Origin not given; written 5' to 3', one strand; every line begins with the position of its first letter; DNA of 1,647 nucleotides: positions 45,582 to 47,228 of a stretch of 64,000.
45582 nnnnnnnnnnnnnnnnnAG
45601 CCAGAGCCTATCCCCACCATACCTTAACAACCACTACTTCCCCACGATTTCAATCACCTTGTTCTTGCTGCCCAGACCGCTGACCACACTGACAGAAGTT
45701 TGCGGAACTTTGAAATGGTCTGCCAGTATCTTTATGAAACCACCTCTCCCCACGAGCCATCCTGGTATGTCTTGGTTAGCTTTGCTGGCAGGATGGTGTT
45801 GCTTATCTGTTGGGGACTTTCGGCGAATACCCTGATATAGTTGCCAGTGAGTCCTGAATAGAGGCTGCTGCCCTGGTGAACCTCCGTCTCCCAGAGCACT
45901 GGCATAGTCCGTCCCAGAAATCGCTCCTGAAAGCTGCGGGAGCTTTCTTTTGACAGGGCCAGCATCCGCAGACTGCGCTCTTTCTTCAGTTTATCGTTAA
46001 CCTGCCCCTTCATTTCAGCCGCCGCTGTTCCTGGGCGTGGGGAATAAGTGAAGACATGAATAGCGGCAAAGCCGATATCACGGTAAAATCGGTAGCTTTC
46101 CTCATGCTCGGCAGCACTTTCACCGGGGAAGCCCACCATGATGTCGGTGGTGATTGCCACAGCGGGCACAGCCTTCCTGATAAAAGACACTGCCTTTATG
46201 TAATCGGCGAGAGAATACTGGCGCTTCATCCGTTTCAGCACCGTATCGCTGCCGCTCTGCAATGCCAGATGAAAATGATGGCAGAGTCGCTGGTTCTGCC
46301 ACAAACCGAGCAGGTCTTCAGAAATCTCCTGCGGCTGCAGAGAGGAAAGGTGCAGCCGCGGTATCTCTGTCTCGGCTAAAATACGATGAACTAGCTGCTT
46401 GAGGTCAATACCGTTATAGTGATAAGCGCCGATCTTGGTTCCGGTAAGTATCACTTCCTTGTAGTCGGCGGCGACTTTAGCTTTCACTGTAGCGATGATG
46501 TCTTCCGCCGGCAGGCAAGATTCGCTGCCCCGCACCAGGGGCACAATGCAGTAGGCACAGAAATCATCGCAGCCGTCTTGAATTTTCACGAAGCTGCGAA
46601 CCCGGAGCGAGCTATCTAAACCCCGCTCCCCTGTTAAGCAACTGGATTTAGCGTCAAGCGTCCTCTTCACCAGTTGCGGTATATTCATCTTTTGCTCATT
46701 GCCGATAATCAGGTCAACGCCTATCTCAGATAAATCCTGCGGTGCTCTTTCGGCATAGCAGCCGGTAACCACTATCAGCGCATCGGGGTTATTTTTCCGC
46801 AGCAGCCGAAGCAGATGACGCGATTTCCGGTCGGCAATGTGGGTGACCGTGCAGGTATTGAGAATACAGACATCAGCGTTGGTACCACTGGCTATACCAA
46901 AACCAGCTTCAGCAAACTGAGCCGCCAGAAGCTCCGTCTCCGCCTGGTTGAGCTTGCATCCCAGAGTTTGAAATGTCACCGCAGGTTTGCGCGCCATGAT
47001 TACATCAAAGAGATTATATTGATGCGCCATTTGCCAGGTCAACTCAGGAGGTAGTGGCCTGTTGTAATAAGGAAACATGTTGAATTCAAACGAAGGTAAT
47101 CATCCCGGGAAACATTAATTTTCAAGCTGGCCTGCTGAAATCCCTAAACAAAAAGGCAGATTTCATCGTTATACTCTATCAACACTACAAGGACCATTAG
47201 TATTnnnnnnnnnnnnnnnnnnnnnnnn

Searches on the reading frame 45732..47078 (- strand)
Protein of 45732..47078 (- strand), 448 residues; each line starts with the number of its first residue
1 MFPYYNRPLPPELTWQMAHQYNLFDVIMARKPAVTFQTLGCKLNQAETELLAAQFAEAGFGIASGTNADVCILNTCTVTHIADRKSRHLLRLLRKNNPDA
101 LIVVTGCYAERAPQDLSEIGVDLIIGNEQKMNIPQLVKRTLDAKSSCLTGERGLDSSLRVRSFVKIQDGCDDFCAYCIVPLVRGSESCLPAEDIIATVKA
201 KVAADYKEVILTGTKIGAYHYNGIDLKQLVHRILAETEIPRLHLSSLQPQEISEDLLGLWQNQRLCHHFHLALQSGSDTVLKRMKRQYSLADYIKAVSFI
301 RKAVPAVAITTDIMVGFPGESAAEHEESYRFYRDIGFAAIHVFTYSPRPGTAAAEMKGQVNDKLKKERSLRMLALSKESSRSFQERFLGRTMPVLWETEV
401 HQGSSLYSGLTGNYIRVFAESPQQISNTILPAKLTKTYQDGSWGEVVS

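Call 3: search_protein_families(library=pfam, proteins=[window:45732-47078:-], max_evalue=0.01)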
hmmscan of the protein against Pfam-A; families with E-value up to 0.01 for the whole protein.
window:45732-47078:- (448 aa): 3 families
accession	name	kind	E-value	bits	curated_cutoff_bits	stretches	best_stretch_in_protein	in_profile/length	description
PF00919.26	UPF0004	-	4.9e-23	81.4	27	1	34-126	2-98/98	Uncharacterized protein family UPF0004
PF04055.27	Radical_SAM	-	3.5e-19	70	29.5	1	165-331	2-165/166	Radical SAM superfamily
PF02310.24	B12-binding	-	0.0082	16.4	32.1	0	63-127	47-112/121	B12 binding domain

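Call 7: search_protein_families(library=ncbifam, proteins=[window:45732-47078:-], max_evalue=0.001)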
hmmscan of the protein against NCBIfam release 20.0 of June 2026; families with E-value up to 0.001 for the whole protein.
window:45732-47078:- (448 aa): 16 families
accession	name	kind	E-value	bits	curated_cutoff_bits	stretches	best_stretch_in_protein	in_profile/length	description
TIGR01579.1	MiaB-like-C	equivalog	4e-120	401.9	357.05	1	36-429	1-411/416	tRNA (N(6)-L-threonylcarbamoyladenosine(37)-C(2))-methylthiotransferase MtaB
TIGR00089.1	TIGR00089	subfamily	7.6e-111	370.9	251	1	34-440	2-425/429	MiaB/RimO family radical SAM methylthiotransferase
TIGR01574.1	miaB-methiolase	equivalog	3.7e-83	280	355.3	1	36-440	4-430/437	tRNA (N6-isopentenyl adenosine(37)-C2)-methylthiotransferase MiaB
TIGR01578.1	MiaB-like-B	hypoth_equivalog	9.2e-64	215.7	314.7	1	35-405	3-380/421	tRNA (N(6)-L-threonylcarbamoyladenosine(37)-C(2))-methylthiotransferase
TIGR01125.1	TIGR01125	equivalog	3.2e-63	214.3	356.95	1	34-400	2-381/432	30S ribosomal protein S12 methylthiotransferase RimO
NF010916.0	PRK14336.1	equivalog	3e-60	204.1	606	1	34-437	4-403/418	tRNA (N6-isopentenyl adenosine(37)-C2)-methylthiotransferase MiaB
TIGR04013.1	B12_SAM_MJ_1487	hypoth_equivalog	1e-20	73.9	251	1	88-366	61-367/382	TIGR04013 family B12-binding domain/radical SAM domain-containing protein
TIGR04014.1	B12_SAM_MJ_0865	equivalog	2e-16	59.8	360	1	163-384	162-390/434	methyl-coenzyme M reductase glutamine C-methyltransferase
TIGR04479.1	bcpD_PhpK_rSAM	subfamily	4.5e-10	38.5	600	1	248-332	325-406/504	PhpK family radical SAM P-methyltransferase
NF040546.1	rSAM_CUAEP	equivalog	7.8e-10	38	500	1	79-143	57-121/468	CUAEP/CCAEP-tail radical SAM (seleno)protein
TIGR04072.2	rSAM_ladder_B12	equivalog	1.3e-06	27.4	360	1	165-327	184-341/443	lipid biosynthesis B12-binding/radical SAM protein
TIGR01212.1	TIGR01212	equivalog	1.8e-06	27.3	180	1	233-355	103-225/302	tRNA modification radical SAM protein MnmL/YtqA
NF045585.1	rSAM_slr0320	equivalog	0.00023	19.8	775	1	164-301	238-375/511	photosystem II high light acclimation radical SAM protein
NF006066.0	PRK08207.2-5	equivalog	0.00055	18.7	1117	1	271-346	311-385/518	coproporphyrinogen III oxidase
NF038361.1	rSAM_Sden_1168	equivalog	0.00077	18.1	575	0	268-356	385-472/560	Sden_1168 family B12-binding radical SAM P-methyltransferase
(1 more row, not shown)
